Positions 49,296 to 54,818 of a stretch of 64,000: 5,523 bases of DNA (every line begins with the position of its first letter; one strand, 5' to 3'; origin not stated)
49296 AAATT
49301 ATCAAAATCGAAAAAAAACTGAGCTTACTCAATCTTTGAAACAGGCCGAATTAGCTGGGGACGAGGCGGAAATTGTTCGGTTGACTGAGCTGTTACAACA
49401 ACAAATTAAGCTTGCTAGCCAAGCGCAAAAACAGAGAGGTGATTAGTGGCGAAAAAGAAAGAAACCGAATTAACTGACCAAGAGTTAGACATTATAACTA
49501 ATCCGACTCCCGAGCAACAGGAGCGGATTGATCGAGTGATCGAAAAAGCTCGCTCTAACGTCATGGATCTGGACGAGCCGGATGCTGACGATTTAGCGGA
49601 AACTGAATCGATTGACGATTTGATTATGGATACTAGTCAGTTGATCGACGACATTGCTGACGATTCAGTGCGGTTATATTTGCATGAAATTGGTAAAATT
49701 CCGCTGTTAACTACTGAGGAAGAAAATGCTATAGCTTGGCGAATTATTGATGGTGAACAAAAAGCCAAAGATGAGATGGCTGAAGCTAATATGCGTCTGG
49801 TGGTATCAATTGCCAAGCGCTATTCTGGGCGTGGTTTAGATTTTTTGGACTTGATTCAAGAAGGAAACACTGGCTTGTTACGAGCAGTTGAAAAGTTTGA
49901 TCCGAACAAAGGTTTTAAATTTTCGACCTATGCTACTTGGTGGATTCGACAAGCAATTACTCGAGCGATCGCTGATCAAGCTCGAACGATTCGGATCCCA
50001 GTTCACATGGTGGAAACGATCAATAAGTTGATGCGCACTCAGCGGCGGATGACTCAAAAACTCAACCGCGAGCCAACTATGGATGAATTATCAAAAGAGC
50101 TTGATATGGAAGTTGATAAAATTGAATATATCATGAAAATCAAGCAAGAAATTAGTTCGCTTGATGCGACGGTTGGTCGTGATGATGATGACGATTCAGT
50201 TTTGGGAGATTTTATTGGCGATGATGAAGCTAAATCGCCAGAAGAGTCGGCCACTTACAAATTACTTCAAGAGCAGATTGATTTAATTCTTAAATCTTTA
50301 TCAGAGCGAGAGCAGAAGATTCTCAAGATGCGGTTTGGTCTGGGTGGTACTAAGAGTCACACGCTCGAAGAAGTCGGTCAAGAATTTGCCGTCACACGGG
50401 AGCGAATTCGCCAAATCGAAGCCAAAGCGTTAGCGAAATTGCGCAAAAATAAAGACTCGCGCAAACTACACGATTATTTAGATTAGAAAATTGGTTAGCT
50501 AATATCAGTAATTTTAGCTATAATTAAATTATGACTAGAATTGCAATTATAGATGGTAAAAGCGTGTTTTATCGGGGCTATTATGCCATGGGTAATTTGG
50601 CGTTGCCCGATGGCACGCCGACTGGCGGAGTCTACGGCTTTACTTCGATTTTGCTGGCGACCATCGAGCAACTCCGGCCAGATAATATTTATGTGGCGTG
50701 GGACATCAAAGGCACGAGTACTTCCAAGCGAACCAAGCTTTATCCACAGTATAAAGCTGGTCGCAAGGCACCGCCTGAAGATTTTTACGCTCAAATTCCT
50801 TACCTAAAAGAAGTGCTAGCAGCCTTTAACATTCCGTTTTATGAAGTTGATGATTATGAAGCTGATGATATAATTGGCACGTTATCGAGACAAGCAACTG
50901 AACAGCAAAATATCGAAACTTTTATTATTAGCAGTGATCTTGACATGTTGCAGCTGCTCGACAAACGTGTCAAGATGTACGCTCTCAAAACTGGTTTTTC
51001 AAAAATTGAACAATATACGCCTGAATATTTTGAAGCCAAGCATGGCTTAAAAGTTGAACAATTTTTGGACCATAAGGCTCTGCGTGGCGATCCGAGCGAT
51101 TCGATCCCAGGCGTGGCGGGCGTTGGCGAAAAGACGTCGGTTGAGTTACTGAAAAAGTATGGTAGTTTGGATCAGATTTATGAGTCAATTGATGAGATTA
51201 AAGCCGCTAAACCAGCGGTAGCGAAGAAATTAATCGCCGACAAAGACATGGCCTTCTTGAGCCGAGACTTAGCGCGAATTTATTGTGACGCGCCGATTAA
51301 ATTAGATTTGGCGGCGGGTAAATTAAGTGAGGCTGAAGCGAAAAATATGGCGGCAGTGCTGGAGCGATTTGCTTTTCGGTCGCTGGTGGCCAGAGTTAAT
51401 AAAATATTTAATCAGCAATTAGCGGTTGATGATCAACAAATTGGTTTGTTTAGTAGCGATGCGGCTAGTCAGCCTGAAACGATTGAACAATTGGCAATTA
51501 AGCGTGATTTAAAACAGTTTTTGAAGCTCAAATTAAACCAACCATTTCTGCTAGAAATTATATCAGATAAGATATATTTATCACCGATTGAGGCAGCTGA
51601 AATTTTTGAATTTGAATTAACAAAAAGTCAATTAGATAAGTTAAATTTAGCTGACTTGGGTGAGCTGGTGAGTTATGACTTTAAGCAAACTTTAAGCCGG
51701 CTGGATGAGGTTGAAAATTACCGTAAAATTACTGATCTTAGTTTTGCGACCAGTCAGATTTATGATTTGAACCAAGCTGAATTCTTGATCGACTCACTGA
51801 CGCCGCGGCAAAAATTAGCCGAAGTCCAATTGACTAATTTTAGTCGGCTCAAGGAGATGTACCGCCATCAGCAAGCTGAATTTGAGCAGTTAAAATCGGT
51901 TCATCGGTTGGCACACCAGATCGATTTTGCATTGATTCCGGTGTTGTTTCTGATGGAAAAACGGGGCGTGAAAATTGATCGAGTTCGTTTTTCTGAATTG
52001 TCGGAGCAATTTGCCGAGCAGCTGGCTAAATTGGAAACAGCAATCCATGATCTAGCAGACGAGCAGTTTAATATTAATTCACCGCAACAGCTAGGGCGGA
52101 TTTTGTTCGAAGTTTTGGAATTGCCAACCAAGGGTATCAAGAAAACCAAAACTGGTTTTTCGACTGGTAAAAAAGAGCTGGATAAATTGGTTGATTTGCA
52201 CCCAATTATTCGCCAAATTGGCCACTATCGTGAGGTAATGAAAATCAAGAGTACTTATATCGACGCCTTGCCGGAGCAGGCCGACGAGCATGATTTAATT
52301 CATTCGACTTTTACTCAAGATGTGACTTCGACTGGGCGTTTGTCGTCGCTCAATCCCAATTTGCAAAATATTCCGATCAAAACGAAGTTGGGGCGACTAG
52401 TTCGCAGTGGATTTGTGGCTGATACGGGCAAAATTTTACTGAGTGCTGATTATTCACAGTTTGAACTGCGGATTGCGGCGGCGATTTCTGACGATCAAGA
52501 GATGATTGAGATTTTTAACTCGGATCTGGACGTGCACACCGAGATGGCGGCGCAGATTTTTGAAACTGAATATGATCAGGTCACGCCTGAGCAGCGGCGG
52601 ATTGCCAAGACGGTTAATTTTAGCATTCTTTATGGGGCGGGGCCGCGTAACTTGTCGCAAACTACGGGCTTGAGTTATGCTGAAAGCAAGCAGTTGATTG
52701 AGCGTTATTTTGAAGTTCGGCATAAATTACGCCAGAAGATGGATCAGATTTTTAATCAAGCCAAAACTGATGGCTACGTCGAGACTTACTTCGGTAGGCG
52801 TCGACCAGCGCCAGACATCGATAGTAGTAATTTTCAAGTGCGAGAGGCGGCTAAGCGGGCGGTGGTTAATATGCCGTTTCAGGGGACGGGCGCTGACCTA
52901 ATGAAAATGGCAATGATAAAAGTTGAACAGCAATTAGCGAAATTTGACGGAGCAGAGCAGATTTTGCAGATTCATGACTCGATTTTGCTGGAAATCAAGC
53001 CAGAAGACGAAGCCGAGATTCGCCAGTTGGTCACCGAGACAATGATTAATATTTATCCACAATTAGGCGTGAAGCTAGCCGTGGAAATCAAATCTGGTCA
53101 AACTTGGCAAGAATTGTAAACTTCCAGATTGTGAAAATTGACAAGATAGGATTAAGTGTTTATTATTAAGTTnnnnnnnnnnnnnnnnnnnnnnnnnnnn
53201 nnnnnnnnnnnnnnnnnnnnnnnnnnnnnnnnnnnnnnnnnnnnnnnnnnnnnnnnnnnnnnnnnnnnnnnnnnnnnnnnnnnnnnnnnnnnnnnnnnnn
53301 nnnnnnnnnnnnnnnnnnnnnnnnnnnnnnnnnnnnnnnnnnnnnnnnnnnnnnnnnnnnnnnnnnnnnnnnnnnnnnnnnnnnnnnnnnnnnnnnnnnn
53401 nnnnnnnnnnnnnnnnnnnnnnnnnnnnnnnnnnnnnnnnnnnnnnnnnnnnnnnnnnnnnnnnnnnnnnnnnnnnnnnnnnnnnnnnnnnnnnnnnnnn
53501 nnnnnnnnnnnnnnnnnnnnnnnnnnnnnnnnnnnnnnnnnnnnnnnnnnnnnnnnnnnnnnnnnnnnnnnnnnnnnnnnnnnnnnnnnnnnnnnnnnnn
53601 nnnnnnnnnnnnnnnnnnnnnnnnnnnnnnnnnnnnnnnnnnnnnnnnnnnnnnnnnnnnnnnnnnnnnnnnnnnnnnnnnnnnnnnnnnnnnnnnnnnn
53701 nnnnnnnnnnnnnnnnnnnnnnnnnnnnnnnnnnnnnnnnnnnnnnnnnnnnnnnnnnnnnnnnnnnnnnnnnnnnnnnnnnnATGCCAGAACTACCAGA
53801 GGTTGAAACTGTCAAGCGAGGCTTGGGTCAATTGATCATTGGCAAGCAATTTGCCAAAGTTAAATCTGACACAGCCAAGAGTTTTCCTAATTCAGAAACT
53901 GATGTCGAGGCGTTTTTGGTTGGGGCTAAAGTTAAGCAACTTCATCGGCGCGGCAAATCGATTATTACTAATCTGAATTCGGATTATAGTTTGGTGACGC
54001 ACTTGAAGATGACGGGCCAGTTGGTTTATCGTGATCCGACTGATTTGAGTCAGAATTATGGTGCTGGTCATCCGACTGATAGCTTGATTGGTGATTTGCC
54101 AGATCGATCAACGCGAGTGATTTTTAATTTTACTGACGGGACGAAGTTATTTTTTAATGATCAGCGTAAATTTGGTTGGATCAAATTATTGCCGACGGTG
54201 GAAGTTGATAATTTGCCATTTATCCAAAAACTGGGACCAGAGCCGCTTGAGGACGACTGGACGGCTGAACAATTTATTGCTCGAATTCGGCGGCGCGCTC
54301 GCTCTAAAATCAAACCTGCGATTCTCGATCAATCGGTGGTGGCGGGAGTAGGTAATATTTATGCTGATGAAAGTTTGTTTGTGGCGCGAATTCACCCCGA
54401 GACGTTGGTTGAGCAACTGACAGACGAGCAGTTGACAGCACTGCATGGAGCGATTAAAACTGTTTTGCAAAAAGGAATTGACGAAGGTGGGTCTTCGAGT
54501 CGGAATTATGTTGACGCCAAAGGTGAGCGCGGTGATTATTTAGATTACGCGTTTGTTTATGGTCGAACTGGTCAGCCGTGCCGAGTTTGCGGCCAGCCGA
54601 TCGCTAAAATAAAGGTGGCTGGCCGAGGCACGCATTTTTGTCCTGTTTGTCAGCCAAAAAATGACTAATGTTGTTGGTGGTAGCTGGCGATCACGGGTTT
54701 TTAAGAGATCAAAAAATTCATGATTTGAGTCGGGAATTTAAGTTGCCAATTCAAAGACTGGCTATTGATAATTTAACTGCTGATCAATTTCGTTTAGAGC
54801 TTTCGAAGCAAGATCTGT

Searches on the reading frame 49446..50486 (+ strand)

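Call 90: search_protein_families(library=pfam, proteins=[window:49446-50486:+], max_evalue=0.00001)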
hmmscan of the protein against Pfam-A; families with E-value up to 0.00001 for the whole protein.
window:49446-50486:+ (346 aa): 4 families
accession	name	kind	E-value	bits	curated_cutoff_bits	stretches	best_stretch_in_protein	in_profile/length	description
PF04542.20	Sigma70_r2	-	3.2e-25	88.1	24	1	112-181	2-71/71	Sigma-70 region 2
PF04539.22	Sigma70_r3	-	1.7e-20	73.3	25.3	1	190-268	1-77/78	Sigma-70 region 3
PF04545.22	Sigma70_r4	-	1.4e-17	63.3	24.1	1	282-334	2-50/50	Sigma-70, region 4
PF00140.25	Sigma70_r1_2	-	5.3e-11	42.7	22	1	73-105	1-33/34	Sigma-70 factor, region 1.2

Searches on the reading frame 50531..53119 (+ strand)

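Call 90: search_protein_families(library=pfam, proteins=[window:50531-53119:+], max_evalue=0.00001)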
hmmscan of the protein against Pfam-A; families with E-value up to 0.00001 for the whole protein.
window:50531-53119:+ (862 aa): 3 families
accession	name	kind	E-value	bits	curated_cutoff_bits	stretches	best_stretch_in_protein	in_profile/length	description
PF00476.26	DNA_pol_A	-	9e-133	443.3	34.3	1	487-861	4-381/381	DNA polymerase family A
PF02739.22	5_3_exonuc_N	-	2.5e-50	170.8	34.3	1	4-171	2-163/164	5'-3' exonuclease, N-terminal resolvase-like domain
PF01367.25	5_3_exonuc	-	1.6e-28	99.4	40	1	174-269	2-95/97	5'-3' exonuclease, C-terminal SAM fold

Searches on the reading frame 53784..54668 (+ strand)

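Call 90: search_protein_families(library=pfam, proteins=[window:53784-54668:+], max_evalue=0.00001)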
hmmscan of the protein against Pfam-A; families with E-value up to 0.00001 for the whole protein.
window:53784-54668:+ (294 aa): 3 families
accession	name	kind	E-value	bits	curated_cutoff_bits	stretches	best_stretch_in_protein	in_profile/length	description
PF06831.19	H2TH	-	7.1e-30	103.3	34.7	1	150-240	1-90/93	Formamidopyrimidine-DNA glycosylase H2TH domain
PF01149.29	Fapy_DNA_glyco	-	4.4e-29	101.9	25.5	1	1-132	1-116/117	Formamidopyrimidine-DNA glycosylase N-terminal domain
PF06827.20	zf-FPG_IleRS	-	4.2e-11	42.9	21.3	1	263-291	1-29/30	Zinc finger found in FPG and IleRS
